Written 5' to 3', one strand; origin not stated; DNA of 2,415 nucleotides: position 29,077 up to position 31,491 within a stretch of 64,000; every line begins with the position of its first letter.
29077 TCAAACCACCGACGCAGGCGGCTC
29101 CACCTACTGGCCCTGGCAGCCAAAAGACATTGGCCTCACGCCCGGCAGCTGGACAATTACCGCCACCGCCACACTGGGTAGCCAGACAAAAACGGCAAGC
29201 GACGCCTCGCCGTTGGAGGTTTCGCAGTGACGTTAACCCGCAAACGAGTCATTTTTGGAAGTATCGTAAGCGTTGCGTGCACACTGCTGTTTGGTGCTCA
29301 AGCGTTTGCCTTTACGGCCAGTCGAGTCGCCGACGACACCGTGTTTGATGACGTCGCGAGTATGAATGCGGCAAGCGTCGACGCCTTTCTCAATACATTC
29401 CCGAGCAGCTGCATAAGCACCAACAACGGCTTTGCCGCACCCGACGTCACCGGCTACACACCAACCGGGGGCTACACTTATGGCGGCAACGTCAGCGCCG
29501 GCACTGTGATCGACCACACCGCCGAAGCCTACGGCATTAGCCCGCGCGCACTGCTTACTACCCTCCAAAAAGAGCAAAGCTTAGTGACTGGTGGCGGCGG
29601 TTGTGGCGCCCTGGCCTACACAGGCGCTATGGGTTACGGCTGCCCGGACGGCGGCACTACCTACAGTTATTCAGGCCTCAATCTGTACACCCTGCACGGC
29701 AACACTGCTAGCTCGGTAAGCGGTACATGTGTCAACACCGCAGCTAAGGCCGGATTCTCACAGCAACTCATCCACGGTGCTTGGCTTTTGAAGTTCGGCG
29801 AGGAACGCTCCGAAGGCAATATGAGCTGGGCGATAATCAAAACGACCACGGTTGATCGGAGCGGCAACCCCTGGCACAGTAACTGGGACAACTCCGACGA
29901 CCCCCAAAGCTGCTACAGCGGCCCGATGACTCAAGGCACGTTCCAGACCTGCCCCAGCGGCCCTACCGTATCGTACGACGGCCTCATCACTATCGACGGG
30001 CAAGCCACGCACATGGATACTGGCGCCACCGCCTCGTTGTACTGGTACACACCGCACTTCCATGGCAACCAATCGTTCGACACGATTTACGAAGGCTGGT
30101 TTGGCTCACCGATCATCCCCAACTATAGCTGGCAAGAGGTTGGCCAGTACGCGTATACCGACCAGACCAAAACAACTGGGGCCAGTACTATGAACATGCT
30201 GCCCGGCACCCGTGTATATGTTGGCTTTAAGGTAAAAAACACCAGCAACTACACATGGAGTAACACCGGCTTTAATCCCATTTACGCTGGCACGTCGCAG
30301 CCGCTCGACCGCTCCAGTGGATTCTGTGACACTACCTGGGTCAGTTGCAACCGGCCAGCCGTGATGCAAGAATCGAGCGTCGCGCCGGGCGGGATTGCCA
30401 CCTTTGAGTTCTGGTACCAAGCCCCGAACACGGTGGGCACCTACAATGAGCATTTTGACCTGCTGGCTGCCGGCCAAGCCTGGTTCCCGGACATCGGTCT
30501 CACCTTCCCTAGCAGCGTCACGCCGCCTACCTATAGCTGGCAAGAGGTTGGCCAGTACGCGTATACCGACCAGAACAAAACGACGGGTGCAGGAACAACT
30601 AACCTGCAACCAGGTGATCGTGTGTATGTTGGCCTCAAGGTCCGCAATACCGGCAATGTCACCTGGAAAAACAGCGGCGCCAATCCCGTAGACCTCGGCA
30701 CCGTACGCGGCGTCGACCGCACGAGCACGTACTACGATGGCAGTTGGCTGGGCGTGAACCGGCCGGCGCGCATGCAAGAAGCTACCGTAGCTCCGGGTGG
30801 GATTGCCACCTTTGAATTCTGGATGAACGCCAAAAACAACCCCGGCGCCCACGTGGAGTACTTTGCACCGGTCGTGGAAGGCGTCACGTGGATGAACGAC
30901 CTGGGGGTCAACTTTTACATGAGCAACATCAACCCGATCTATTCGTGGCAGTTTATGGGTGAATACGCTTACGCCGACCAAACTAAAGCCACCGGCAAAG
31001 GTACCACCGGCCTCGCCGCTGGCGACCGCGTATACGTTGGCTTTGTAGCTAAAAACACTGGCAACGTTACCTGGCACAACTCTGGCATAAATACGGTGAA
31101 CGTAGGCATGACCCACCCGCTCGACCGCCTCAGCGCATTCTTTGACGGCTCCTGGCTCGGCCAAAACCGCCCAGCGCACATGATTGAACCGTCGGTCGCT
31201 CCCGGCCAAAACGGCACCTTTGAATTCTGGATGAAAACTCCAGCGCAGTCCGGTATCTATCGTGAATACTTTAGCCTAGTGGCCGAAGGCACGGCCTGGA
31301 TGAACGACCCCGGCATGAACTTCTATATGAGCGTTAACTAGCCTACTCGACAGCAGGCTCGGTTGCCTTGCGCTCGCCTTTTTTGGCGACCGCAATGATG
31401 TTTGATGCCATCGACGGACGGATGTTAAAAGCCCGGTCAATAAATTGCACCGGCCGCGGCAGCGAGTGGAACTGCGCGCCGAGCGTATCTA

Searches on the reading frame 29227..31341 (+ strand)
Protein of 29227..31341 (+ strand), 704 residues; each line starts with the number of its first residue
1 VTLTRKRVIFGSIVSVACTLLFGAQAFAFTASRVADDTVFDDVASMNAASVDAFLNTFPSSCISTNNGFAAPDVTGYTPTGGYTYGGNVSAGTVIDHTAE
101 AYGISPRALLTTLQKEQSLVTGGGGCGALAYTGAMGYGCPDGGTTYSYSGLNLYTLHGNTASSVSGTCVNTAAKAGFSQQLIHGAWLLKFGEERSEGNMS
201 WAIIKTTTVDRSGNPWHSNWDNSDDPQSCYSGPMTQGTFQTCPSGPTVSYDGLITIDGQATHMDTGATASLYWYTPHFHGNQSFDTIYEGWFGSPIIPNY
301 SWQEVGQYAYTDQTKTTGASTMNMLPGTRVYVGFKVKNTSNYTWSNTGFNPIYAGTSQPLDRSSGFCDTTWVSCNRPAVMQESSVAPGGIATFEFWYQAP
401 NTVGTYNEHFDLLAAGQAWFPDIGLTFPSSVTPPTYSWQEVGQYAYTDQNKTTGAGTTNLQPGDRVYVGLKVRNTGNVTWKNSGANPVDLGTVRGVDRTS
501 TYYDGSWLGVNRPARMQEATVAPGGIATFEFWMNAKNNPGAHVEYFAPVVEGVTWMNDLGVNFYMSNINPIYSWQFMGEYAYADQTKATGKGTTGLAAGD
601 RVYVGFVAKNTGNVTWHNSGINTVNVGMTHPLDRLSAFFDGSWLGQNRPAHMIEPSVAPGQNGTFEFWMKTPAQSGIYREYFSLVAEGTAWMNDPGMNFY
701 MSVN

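Call 30: search_protein_families(library=pfam, proteins=[window:29227-31341:+], max_evalue=0.00001)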
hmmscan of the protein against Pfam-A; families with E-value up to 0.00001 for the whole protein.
window:29227-31341:+ (704 aa): 1 family
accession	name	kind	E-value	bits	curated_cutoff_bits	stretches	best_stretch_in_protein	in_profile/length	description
PF16158.11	N_BRCA1_IG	-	2.7e-15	57.3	28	0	595-687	7-94/108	Ig-like domain from next to BRCA1 gene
